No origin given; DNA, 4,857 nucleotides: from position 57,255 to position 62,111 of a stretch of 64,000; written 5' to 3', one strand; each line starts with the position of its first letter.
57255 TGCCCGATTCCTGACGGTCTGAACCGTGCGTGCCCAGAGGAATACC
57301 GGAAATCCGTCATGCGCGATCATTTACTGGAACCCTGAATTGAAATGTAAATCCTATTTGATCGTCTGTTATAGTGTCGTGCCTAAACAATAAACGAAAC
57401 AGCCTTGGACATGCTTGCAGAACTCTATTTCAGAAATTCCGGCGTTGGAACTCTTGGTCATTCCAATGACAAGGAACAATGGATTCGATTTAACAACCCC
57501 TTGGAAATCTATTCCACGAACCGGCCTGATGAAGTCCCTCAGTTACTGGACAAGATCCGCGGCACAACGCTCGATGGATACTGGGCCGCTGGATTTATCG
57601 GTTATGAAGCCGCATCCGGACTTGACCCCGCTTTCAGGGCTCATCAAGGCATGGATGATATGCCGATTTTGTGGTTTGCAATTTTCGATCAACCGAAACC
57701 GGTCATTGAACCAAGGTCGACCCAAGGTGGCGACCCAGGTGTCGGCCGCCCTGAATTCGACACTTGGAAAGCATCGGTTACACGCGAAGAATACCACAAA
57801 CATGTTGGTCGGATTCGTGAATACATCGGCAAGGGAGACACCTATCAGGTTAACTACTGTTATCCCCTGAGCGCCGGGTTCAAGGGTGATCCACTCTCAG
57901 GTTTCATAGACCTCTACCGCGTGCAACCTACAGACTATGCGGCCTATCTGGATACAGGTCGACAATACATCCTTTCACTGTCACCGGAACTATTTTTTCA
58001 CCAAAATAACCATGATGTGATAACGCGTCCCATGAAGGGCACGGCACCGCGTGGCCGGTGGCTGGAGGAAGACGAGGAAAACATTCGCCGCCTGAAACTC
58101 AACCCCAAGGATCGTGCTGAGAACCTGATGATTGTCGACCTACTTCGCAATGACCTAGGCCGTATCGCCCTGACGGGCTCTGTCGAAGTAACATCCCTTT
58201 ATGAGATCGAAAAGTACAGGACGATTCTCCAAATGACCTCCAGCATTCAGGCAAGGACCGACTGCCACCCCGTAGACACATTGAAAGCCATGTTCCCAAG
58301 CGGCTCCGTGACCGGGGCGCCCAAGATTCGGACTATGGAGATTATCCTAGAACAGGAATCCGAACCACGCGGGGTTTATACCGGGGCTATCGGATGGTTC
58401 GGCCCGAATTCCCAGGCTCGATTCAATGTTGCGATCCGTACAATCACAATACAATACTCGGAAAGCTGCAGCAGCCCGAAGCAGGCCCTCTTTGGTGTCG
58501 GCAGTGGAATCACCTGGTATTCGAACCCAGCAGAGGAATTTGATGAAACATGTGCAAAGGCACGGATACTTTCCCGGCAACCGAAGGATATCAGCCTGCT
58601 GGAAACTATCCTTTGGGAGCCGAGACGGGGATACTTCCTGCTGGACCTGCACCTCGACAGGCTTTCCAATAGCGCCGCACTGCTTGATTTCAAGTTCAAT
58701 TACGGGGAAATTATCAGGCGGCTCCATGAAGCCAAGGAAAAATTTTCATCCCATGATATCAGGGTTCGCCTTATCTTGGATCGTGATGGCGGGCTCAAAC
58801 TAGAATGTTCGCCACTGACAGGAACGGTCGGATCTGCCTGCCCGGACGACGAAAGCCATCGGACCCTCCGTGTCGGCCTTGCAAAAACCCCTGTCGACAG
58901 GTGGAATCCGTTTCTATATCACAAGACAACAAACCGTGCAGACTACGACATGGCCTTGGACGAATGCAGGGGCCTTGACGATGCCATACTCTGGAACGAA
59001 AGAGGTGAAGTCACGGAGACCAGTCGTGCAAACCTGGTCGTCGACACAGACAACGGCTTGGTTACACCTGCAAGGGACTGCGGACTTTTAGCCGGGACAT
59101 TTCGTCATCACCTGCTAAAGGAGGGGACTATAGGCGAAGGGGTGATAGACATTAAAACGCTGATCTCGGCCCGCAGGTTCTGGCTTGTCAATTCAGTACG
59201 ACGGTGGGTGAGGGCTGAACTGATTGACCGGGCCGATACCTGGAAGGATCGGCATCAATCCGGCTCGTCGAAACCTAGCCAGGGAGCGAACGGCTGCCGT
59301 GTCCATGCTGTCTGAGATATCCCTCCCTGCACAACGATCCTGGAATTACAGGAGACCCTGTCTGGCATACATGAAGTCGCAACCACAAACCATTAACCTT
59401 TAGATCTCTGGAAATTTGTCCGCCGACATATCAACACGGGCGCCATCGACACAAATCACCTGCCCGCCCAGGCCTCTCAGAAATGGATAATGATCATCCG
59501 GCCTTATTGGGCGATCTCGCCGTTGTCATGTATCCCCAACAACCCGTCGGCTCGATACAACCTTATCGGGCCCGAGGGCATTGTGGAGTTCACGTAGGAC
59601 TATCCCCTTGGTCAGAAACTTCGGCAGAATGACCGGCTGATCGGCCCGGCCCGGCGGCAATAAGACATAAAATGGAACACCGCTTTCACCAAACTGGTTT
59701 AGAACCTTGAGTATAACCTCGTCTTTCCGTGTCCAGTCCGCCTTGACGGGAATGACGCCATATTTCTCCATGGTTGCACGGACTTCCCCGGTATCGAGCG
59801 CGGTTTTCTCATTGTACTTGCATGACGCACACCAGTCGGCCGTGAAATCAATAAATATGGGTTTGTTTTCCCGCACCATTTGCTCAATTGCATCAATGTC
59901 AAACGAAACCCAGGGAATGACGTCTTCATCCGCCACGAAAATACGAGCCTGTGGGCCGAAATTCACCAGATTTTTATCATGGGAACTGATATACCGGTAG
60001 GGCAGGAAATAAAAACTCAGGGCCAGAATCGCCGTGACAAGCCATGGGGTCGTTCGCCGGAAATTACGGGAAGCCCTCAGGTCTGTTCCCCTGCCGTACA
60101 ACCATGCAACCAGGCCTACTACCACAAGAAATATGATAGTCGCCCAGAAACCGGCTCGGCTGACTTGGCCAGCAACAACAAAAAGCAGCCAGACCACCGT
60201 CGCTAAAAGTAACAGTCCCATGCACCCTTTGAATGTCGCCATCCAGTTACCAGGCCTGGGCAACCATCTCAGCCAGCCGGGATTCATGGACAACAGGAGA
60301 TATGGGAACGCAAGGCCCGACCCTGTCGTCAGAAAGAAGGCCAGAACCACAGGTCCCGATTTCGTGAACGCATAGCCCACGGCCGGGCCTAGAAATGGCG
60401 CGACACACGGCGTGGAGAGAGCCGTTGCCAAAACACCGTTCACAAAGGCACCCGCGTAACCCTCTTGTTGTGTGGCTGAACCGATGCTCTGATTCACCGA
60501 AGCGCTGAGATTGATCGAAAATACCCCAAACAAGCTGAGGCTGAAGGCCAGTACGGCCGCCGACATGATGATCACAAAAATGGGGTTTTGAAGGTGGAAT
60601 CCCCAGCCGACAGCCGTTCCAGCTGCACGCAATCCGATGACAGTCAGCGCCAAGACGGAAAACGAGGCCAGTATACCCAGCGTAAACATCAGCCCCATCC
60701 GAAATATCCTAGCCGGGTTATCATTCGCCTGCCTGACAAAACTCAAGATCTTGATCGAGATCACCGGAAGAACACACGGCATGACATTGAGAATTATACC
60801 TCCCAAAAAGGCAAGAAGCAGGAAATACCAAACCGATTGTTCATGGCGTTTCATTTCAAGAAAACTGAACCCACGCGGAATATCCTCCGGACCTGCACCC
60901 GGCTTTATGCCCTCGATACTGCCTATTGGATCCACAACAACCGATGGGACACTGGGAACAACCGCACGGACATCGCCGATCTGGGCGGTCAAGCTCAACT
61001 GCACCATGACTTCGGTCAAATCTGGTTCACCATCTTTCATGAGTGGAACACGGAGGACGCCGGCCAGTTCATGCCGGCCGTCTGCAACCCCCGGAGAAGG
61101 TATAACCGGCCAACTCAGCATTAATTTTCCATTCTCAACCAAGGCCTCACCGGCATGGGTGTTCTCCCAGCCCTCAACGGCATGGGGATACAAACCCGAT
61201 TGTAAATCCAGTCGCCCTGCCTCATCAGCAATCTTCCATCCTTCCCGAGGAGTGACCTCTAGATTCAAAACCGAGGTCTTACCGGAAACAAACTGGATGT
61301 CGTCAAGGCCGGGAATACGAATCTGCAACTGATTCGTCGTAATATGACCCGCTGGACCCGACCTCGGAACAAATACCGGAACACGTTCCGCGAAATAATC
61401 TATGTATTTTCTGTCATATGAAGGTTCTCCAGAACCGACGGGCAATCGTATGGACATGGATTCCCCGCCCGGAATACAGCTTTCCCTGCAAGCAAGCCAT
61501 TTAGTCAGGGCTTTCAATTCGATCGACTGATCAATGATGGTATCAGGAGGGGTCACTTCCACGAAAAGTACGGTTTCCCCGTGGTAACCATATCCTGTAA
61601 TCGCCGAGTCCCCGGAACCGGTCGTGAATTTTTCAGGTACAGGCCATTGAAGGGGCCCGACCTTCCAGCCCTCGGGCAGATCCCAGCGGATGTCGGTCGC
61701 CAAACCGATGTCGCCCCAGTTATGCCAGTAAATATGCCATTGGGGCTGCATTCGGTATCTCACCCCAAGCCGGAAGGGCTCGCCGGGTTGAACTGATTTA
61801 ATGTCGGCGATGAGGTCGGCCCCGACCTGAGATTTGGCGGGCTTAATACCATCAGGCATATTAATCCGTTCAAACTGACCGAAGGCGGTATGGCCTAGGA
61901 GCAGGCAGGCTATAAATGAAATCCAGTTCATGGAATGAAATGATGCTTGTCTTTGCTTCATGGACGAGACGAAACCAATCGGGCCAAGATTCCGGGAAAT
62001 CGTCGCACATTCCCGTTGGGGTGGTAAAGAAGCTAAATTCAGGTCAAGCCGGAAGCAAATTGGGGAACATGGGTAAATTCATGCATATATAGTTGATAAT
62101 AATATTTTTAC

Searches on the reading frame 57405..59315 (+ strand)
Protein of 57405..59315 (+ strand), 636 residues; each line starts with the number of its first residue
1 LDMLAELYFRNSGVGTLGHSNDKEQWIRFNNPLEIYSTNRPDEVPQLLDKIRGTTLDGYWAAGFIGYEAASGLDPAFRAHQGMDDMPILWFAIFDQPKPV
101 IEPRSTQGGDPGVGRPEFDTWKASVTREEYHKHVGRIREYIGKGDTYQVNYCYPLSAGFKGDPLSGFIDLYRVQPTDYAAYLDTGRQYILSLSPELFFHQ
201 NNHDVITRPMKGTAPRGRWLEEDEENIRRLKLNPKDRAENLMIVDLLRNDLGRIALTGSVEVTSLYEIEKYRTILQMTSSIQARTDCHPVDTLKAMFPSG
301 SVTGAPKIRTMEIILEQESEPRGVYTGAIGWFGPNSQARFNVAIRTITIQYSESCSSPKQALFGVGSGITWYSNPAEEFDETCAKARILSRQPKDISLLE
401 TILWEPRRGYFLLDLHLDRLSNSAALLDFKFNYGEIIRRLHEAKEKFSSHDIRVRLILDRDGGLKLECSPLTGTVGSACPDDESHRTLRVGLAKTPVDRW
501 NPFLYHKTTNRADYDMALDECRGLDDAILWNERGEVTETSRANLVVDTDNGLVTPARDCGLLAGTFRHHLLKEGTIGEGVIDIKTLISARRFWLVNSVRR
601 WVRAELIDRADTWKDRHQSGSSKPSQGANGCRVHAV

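Call 7: search_protein_families(library=pfam, proteins=[window:57405-59315:+], max_evalue=0.1)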
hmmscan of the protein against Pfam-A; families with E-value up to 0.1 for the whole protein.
window:57405-59315:+ (636 aa): 2 families
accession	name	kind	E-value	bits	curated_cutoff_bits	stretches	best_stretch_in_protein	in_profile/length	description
PF00425.24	Chorismate_bind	-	6.2e-79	265.6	27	1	127-385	2-257/257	chorismate binding enzyme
PF01063.24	Aminotran_4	-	1.3e-38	133.5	28.5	1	398-604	2-220/223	Amino-transferase class IV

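Call 8: search_protein_families(library=ncbifam, proteins=[window:57405-59315:+], max_evalue=0.1)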
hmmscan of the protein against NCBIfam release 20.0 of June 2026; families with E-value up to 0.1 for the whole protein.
window:57405-59315:+ (636 aa): 44 families (the best 25 are shown)
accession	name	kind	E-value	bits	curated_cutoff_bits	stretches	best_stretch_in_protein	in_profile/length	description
NF005698.0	PRK07508.1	equivalog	8.4e-109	363.6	452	1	21-392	13-378/383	aminodeoxychorismate synthase component I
TIGR00553.1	pabB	equivalog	1.4e-104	349.8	328.4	1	62-389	2-329/329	aminodeoxychorismate synthase component I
TIGR01824.1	PabB-clade2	equivalog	1.1e-82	278.1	408.55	1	121-389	90-355/355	aminodeoxychorismate synthase, component I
TIGR00564.1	trpE_most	equivalog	1.3e-69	235.4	517.7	1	119-390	185-451/455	anthranilate synthase component I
TIGR01820.1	TrpE-arch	equivalog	1.4e-65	222.4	512.05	1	124-387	183-442/449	anthranilate synthase component I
NF004530.0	PRK05877.1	equivalog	3.9e-63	214.1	383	1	120-394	154-416/425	aminodeoxychorismate synthase component I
NF006563.0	PRK09070.1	equivalog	8.3e-62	209.3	514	1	127-389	182-440/447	aminodeoxychorismate synthase component I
NF012009.0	PRK15465.1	equivalog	1.9e-59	201.4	622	1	120-389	183-448/453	aminodeoxychorismate synthase component 1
NF004610.0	PRK05940.1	equivalog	2.5e-57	194.7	568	1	122-389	188-455/467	anthranilate synthase component I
NF010089.0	PRK13574.1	equivalog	1.2e-51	176.1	527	1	117-389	147-414/421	anthranilate synthase component I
NF010086.0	PRK13571.1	equivalog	3.2e-48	164.5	693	1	120-388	223-492/510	anthranilate synthase component I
NF010087.0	PRK13572.1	equivalog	1.2e-47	162.5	580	1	122-387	167-425/435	anthranilate synthase component I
NF010082.0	PRK13567.1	equivalog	4e-45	154.4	576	1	122-389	195-463/468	anthranilate synthase component I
TIGR01823.1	PabB-fungal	equivalog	9e-43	146.5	442.55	1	125-387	468-735/742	aminodeoxychorismate synthase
NF005486.0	PRK07093.1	equivalog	3e-41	141.6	275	1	122-386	68-318/323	aminodeoxychorismate synthase component I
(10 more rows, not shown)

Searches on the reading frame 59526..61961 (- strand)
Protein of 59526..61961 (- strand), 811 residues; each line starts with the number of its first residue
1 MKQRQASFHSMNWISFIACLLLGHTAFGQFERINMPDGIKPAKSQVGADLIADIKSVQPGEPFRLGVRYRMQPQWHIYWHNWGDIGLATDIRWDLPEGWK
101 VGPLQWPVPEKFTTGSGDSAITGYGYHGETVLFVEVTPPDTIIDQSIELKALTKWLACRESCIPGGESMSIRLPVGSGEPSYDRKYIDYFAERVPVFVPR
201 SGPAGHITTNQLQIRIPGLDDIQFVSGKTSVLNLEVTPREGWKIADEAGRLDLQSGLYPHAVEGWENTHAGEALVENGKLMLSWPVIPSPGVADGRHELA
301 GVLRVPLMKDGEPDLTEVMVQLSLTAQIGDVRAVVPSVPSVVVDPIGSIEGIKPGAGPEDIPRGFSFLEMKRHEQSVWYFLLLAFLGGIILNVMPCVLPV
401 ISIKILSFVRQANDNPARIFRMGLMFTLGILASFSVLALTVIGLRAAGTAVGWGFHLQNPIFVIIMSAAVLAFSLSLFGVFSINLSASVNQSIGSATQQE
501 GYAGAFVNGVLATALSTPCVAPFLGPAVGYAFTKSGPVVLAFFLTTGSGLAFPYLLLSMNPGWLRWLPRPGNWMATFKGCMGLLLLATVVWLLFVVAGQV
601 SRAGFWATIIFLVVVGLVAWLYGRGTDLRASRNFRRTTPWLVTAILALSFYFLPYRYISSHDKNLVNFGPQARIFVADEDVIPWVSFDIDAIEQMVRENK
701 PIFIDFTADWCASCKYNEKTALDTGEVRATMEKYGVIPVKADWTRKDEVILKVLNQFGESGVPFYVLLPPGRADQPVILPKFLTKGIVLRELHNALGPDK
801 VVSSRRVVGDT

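Call 7: search_protein_families(library=pfam, proteins=[window:59526-61961:-], max_evalue=0.1)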
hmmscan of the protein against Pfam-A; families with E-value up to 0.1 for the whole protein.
window:59526-61961:- (811 aa): 6 families
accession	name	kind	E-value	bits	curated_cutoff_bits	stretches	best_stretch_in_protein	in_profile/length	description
PF02683.22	DsbD_TM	-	3.6e-24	85.7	27.1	1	379-593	3-215/219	Cytochrome C biogenesis protein transmembrane domain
PF13899.12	Thioredoxin_7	-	9.9e-16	58.1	27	1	690-770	8-83/83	Thioredoxin-like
PF11412.14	DsbD_N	-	3.2e-14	53.4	25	1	57-167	15-112/119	Thiol:disulfide interchange protein DsbD, N-terminal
PF03190.21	Thioredox_DsbH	-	4.8e-05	23.8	27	1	679-770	17-111/163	Protein of unknown function, DUF255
PF00085.26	Thioredoxin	-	0.00071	20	23.5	1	693-716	11-35/103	Thioredoxin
PF13098.12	Thioredoxin_2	-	0.0022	18.8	27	1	698-767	4-81/104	Thioredoxin-like domain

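Call 8: search_protein_families(library=ncbifam, proteins=[window:59526-61961:-], max_evalue=0.1)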
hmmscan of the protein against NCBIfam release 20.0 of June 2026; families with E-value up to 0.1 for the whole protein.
window:59526-61961:- (811 aa): 7 families
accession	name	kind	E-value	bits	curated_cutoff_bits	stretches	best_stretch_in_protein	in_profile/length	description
NF001419.0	PRK00293.1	subfamily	3.1e-45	154.8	330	1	370-763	161-539/574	protein-disulfide reductase DsbD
NF045694.1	seleno_TsoB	exception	2.1e-38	131.7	805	1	376-789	180-565/572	rhodanese/DsbD fusion-like selenoprotein TsoB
NF040495.1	tranport_ArsG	equivalog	1.2e-07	31.3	200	1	379-551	5-176/225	aromatic aminobenezylarsenical efflux permease ArsG family transporter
TIGR01068.1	thioredoxin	equivalog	0.00081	19.5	96.8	1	693-716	7-31/101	thioredoxin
NF043050.1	DisulfRedDsbH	equivalog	0.0041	17.2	190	1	680-733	41-94/166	disulfide reductase DsbH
NF008229.0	PRK10996.1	equivalog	0.0053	16.5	125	1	689-716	42-69/141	thioredoxin TrxC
TIGR01126.1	pdi_dom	equivalog_domain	0.041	14.2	107.2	1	691-716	5-31/105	protein disulfide-isomerase domain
